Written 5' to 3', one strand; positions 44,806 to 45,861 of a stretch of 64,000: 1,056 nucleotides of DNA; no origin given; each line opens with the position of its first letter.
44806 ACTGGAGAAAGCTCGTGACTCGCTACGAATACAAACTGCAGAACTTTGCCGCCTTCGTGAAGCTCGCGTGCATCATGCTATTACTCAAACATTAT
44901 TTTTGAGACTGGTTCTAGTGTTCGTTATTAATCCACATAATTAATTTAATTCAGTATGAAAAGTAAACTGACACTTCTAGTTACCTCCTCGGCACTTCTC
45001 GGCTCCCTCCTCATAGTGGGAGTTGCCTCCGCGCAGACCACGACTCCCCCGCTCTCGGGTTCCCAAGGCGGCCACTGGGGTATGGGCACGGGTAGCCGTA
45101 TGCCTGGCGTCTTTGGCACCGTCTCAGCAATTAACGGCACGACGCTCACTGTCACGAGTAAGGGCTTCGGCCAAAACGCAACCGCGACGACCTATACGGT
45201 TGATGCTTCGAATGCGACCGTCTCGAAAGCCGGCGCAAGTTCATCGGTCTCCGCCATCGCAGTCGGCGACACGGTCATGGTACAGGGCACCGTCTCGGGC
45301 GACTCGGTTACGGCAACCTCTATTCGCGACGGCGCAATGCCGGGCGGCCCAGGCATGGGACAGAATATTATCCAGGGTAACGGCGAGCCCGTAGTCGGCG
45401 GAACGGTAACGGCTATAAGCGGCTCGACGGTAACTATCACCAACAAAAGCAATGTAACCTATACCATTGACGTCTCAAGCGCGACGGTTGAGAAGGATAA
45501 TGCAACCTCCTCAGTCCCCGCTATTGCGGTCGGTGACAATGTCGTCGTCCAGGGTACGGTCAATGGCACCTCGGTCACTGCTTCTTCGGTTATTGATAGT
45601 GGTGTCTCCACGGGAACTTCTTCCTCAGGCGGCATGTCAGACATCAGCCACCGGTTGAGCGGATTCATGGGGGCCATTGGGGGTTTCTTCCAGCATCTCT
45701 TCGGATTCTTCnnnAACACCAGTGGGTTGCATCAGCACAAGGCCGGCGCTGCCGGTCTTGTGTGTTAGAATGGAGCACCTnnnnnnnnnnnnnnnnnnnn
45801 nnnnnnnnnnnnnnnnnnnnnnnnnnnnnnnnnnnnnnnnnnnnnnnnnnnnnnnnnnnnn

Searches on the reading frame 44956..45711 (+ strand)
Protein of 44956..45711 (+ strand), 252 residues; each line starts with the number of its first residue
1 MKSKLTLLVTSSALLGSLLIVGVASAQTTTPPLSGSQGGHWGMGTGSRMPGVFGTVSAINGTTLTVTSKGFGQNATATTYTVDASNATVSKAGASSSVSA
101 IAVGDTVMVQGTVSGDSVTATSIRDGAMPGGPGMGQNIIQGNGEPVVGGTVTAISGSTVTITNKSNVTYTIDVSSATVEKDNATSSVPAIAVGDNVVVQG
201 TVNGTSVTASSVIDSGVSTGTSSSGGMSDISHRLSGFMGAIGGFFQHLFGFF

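Call 4: search_protein_families(library=pfam, proteins=[window:44956-45711:+], max_evalue=0.01)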
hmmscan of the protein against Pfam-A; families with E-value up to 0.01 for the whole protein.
window:44956-45711:+ (252 aa): 1 family
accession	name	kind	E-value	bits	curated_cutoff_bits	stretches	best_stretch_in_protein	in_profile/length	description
PF18914.6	DUF5666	-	1.6e-11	44.8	27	2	54-123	2-59/60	Domain of unknown function (DUF5666)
